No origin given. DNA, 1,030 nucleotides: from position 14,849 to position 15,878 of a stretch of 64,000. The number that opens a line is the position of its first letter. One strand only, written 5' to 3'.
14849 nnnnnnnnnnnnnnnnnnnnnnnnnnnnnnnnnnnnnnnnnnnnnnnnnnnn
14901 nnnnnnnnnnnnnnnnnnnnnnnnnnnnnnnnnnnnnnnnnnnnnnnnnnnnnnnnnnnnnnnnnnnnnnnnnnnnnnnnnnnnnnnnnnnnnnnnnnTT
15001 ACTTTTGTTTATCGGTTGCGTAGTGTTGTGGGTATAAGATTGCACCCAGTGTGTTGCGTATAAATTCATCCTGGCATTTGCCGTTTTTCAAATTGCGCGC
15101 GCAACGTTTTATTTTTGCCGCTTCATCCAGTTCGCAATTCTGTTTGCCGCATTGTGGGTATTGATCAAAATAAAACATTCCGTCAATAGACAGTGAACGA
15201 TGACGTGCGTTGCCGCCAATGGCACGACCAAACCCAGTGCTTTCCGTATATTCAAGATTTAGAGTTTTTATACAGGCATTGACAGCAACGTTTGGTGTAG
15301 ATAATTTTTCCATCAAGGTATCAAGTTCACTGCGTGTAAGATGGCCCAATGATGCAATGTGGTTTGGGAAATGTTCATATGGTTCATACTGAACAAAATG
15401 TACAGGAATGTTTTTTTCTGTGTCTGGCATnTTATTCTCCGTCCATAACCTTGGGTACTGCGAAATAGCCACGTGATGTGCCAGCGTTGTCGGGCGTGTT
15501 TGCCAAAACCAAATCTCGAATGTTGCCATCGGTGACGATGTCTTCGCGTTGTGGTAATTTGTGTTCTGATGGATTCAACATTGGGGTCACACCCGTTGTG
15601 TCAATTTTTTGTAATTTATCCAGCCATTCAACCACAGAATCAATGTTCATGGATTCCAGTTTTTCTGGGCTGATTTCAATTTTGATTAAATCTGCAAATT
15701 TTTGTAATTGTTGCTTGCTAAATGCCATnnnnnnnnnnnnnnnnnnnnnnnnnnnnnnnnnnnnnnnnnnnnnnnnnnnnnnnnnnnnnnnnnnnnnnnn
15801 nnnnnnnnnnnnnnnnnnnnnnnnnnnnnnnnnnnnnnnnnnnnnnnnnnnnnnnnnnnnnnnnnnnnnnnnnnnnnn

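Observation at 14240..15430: Two-gene cassette inserted into the gatCAB operon, flanked by a 104-118 bp duplication of the gatA start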

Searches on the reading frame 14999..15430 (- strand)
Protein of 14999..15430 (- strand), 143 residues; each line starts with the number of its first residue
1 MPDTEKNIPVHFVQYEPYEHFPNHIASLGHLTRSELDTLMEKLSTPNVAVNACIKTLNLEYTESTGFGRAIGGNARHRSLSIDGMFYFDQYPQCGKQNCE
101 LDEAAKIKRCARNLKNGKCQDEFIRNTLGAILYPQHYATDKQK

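Call 6: search_protein_families(library=pfam, proteins=[window:14999-15430:-], max_evalue=1)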
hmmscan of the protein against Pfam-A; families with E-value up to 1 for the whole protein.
window:14999-15430:- (143 aa): 0 families

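Call 7: search_protein_families(library=phrogs, proteins=[window:14999-15430:-], max_evalue=1)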
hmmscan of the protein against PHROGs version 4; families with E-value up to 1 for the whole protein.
window:14999-15430:- (143 aa): 0 families

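Call 24: find_homologous_proteins(query=window:14999-15430:-, max_evalue=0.001)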
Query window:14999-15430:- (143 aa): 32 proteins with E <= 0.001 among 38 candidates.
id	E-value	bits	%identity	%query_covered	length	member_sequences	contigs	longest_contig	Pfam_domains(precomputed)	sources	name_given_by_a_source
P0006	2.5e-93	328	99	100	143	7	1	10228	-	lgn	-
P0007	2.5e-83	295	91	100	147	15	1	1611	-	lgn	-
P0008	1.1e-77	277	86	99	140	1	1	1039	-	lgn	-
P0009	6.5e-73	261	82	100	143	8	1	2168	-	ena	-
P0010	2.2e-70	253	78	100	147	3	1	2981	-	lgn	-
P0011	8.2e-60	219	67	98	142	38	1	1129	-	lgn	-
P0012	3.0e-56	207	64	100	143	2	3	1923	-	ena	-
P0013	2.5e-55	204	65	99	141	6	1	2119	-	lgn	-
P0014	1.1e-54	202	64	99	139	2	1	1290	-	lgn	-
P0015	2.1e-54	201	64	98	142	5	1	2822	-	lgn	-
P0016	5.2e-53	197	64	98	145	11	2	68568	-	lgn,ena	-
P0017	1.5e-52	195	61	100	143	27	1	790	-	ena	-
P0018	3.0e-51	191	59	100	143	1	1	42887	-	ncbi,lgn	ncbi:MAG: hypothetical protein ACLRFO_00085 [Alphaproteobacteria bacterium]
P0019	6.3e-51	190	59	100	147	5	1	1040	-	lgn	-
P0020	1.5e-49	186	62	97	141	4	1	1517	-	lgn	-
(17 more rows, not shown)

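Call 33: find_encoding_contigs(protein=P0006, flank=5000, max_places=6)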
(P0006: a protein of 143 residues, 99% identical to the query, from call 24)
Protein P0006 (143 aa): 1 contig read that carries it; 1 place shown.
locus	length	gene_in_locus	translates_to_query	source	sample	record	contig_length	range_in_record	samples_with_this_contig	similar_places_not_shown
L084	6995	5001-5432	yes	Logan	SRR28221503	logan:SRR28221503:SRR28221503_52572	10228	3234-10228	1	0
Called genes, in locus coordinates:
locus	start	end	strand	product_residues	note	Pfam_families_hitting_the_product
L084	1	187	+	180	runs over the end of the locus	-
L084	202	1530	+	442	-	PF19295:SufBD_N, PF01458:SUFBD_core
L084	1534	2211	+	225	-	PF00005:ABC_tran, PF02463:SMC_N (weak)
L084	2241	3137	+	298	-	-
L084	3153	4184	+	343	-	PF01594:AI-2E_transport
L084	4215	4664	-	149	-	PF03652:RuvX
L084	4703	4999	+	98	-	PF02686:GatC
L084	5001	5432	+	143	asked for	-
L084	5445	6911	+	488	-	PF01425:Amidase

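Call 36: predict_structure(alignment_id=A2)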
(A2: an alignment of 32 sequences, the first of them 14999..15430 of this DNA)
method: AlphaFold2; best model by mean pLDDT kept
length: 143 residues; sequences in the alignment: 32
mean_pLDDT: 81.9   pTM: 0.76
mean pLDDT of the five models: 81.9, 78.7, 78.4, 77.7, 76.2
residues with pLDDT >= 90: 51; 70-90: 65; 50-70: 22; < 50: 5
segments of 3 or more residues with pLDDT < 50: 141-143
pLDDT, mean of each block of 10 residues (from residue 1): 76 84 91 93 82 84 81 77 78 63 86 90 89 83 41
secondary structure, 60 per line:
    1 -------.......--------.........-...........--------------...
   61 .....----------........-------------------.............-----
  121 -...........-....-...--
elements in order: E8-14 E23-31 H33-43 E58-65 E76-83 H103-115 H122-132 H134-137

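Call 41: search_protein_representatives(alignment_id=A2)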
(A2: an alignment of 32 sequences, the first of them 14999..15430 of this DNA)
Query: 32 sequences, 143 profile positions. Proteins with E-value up to 0.001 (for the whole library): 182; up to 1e-10: 76; up to 1e-30: 19. The best 150 are listed.
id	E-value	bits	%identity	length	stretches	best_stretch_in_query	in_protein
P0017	3.1e-68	244.6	-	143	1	1-143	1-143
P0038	1.2e-53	197.4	-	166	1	5-141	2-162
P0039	7.3e-51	188.3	-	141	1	1-141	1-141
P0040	1.7e-46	174.1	-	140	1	1-141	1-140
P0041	2.6e-41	157.4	-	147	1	1-143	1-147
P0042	2.6e-41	157.4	-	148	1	4-143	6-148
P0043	5.5e-39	149.8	-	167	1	4-141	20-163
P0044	8.5e-39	149.2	-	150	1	1-143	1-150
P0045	6.3e-37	143.1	-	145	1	1-143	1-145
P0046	8.5e-37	142.7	-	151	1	1-141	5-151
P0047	5.3e-36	140.1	-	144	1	3-143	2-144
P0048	3.7e-33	130.9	-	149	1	1-143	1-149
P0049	6.4e-33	130.1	-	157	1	6-142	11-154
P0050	1.4e-32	129.0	-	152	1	4-143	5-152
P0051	8.0e-32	126.6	-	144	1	4-143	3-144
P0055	8.4e-31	123.3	-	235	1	5-140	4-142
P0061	6.9e-24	100.8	-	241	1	7-141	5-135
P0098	9.8e-14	67.9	-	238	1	31-143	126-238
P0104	2.7e-12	63.3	-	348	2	104-142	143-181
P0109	4.8e-11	59.2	-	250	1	37-143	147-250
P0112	9.5e-11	58.3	-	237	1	93-143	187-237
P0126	1.2e-09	54.7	-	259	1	37-143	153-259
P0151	2.0e-07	47.5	-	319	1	30-140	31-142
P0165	2.1e-06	44.2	-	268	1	93-143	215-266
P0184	2.5e-05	40.7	-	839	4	36-110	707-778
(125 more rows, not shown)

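Call 43: search_protein_families(library=pfam, proteins=[P0055, P0061, P0098, P0104, P0109, P0112, P0126, P0151, P0165, P0184], max_evalue=0.01)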
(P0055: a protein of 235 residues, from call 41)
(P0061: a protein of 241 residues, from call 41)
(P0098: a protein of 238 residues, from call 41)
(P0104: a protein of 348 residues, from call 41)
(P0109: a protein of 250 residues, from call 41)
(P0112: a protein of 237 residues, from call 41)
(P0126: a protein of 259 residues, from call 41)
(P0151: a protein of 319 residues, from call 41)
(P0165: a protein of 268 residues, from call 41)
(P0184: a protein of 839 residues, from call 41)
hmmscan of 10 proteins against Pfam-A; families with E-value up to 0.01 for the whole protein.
P0055 (235 aa): 1 family
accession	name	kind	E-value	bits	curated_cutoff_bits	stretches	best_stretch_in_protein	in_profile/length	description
PF03118.21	RNA_pol_A_CTD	-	2.1e-09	37.4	23.8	1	143-209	4-65/67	Bacterial RNA polymerase, alpha chain C terminal domain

P0061 (241 aa): 0 families

P0098 (238 aa): 1 family
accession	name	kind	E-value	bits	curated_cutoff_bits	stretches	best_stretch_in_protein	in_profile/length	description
PF00550.31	PP-binding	-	0.0078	16.9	20.8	0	16-59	3-45/67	Phosphopantetheine attachment site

P0104 (348 aa): 0 families

P0109 (250 aa): 0 families

P0112 (237 aa): 0 families

P0126 (259 aa): 0 families

P0151 (319 aa): 0 families

P0165 (268 aa): 0 families

P0184 (839 aa): 8 families
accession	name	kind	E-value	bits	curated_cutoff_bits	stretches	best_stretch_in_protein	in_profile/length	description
PF23023.1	Anti-Pycsar_Apyc1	-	1.5e-11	44.7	50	0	278-340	173-233/250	Anti-Pycsar protein Apyc1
PF24484.1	ADAMTSL1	-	1.5e-09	37.9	27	0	98-115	9-26/40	ADAMTSL1 domain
PF24047.1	Tudor_krimper_1st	-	1.9e-05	25.5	27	0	96-132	15-52/91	Krimper first tudor domain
PF16104.10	FPRL1_inhibitor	-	4.2e-05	24.1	27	0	333-395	27-89/105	Formyl peptide receptor-like 1 inhibitory protein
PF00281.24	Ribosomal_L5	-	0.00019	22.1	34.9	0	296-322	15-44/57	Ribosomal protein L5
PF13481.12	AAA_25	-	0.00021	21.4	27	0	492-518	164-190/195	AAA domain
PF19011.5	DUF5740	-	0.00095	19.9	26.5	0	96-116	42-62/94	Family of unknown function (DUF5740)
PF17263.7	DUF5329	-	0.01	16.6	27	0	45-107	34-93/95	Family of unknown function (DUF5329)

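Call 46: search_protein_families(library=padloc, proteins=[window:14999-15430:-], max_evalue=0.1)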
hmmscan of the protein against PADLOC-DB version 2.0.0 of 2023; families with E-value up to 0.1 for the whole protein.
window:14999-15430:- (143 aa): 0 families

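Call 53: find_encoding_contigs(protein=P0098, flank=4000, max_places=3)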
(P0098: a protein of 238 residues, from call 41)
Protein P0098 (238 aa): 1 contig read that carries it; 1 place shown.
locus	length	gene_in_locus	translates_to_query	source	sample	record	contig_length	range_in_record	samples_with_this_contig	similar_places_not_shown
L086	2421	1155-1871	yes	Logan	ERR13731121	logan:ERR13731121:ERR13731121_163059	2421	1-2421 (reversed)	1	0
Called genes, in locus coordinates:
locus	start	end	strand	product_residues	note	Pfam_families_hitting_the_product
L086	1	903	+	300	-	?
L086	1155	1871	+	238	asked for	-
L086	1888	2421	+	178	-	?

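Call 56: fold_search(model_id=the predicted structure, library=viral)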
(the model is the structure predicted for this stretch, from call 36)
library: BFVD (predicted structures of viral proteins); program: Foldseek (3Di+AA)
matches with E <= 10: 472; with E <= 0.001: 0
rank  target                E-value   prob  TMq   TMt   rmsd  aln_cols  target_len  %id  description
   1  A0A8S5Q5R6            2.1e-01  0.11  0.18  0.23   8.4        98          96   14  Uncharacterized protein [Myoviridae sp. ctAca11]
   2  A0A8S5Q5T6            2.9e-01  0.35  0.26  0.39   7.2        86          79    8  Uncharacterized protein [Myoviridae sp. ctAca11]
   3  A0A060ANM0            3.5e-01  0.12  0.16  0.22  11.5        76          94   12  Uncharacterized protein [Enterococcus phage IME-EFm1]
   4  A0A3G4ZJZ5            4.5e-01  0.20  0.16  0.10   8.5        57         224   14  GTP-binding protein [Terrestrivirus sp.]
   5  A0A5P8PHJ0            4.5e-01  0.18  0.23  0.43   7.0        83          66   16  Uncharacterized protein [Serratia phage Muldoon]
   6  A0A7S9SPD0            6.1e-01  0.18  0.24  0.43   7.1        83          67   12  (no name in the UniProt tables at hand)
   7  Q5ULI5                6.1e-01  0.05  0.15  0.20  14.8       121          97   12  Orf129 [Lactobacillus phage LP65]
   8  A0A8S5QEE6            7.0e-01  0.08  0.24  0.17  19.4       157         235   11  Uncharacterized protein [Siphoviridae sp. ctbvd11]
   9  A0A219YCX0            7.0e-01  0.06  0.12  0.13  10.4        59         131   14  SprT-like domain-containing protein [Aeromonas phage 65.2]
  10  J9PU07                7.0e-01  0.06  0.19  0.14  24.1       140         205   12  Uncharacterized protein [Bacillus phage BCD7]
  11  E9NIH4                7.4e-01  0.10  0.16  0.17  11.6        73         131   18  Uncharacterized protein [Enterobacter phage EcP1]
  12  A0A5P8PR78            7.4e-01  0.04  0.12  0.08  16.1       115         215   14  Uncharacterized protein [Vibrio phage phi50-12]
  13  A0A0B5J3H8            7.9e-01  0.21  0.19  0.14   7.4        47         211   17  Uncharacterized protein [Pandoravirus inopinatum]
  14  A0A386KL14            7.9e-01  0.16  0.18  0.22   5.4        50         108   12  Uncharacterized protein [Escherichia phage vB_vPM_PD06]
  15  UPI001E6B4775         8.4e-01  0.12  0.18  0.17   8.3        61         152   13  (no name look-up for this kind of identifier)
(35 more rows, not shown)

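Call 67: search_solved_structures(query=A2, max_evalue=1)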
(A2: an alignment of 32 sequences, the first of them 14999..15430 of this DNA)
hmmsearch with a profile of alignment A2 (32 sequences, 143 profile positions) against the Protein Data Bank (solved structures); distinct sequences matched with E-value up to 1: 1.
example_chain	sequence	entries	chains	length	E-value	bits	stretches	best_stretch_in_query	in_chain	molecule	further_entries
6u42_5R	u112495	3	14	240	0.52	13.7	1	11-75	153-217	FAP106 | Flagellar associated protein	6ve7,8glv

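Call 81: fold_search(model_id=the predicted structure, library=pdb)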
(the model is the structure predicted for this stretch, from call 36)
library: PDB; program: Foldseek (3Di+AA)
matches with E <= 10: 423; with E <= 0.001: 0
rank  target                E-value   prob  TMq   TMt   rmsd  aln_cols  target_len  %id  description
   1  9hhl_j                2.9e-01  0.16  0.17  0.09  10.9        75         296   19  Structure of Dynein-Dynactin-NuMA-LIS1 (released 2025-12-03)
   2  5da9_B                3.5e-01  0.11  0.22  0.11  10.8       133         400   15  ATP-gamma-S bound Rad50 from Chaetomium thermophilum in complex with the Rad50-binding domain of Mre11 (released 2016-03-02)
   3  5da9_A                3.9e-01  0.08  0.20  0.10  11.3       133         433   15  ATP-gamma-S bound Rad50 from Chaetomium thermophilum in complex with the Rad50-binding domain of Mre11 (released 2016-03-02)
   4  9bht_E                4.2e-01  0.06  0.15  0.09  10.3        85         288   12  Septin Hexameric Complex SEPT2/SEPT6/SEPT7 of Ciona intestinalis by Cryo-EM (released 2024-07-10)
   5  6uqq_D                5.8e-01  0.03  0.14  0.09  11.2        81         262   16  Crystal Structure of GTPase Domain of Human Septin 7 / Septin 3 T282Y Heterocomplex (released 2020-09-23)
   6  8sgd_D                6.6e-01  0.09  0.17  0.12  11.9        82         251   15  Crystal Structure of CDC3(G) - CDC10(Delta 1-10) heterocomplex from Saccharomyces cerevisiae (released 2023-06-28)
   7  9bht_B                6.6e-01  0.03  0.14  0.08  10.4        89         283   15  Septin Hexameric Complex SEPT2/SEPT6/SEPT7 of Ciona intestinalis by Cryo-EM (released 2024-07-10)
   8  4cnz_A                7.0e-01  0.18  0.15  0.20   6.9        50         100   22  Structure of PII signaling protein GlnZ from Azospirillum brasilense in complex with adenosine diphosphate (released 2014-05-28)
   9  4yc7_A                7.0e-01  0.05  0.14  0.12   9.3        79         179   10  Crystal structure of human FMNL2 GBD-FH3 Domains bound to Cdc42-GppNHp (released 2015-05-13)
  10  6upq_A                7.5e-01  0.04  0.14  0.10   9.8        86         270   17  Crystal Structure of GTPase Domain of Human Septin 2 / Septin 11 Heterocomplex (released 2020-09-23)
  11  9bhw_B                7.5e-01  0.03  0.14  0.09  11.3        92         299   11  Septin Tetrameric Complex SEPT7/SEPT9 of Ciona intestinalis by Cryo-EM (released 2024-07-10)
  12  8ptk_j                7.9e-01  0.15  0.17  0.08  10.0        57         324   23  Composite structure of Dynein-Dynactin-JIP3-LIS1 (released 2024-03-27)
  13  3bc1_A                7.9e-01  0.11  0.19  0.16   8.9        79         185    8  Crystal Structure of the complex Rab27a-Slp2a (released 2008-09-02)
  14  6n12_B                9.0e-01  0.03  0.15  0.10  10.6        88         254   11  Structure of GTPase Domain of Human Septin 7 at High Resolution (released 2019-05-01)
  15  6n12_A                9.6e-01  0.05  0.19  0.13  11.7       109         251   13  Structure of GTPase Domain of Human Septin 7 at High Resolution (released 2019-05-01)
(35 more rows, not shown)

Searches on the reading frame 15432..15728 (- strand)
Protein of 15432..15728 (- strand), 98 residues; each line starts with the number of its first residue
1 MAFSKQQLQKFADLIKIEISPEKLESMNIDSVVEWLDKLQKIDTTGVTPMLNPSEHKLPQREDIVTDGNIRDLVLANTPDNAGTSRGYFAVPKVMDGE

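Call 6: search_protein_families(library=pfam, proteins=[window:15432-15728:-], max_evalue=1)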
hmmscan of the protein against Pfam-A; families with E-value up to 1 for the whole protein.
window:15432-15728:- (98 aa): 2 families
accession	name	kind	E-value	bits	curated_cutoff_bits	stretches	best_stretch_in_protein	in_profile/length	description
PF02686.20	GatC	-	1.8e-11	44.5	23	1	22-83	4-61/66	Glu-tRNAGln amidotransferase C subunit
PF23307.1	SAM_KIDINS220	-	0.039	14.2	27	1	22-47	4-29/90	Kinase D-interacting substrate of 220 kDa-like, SAM domain-like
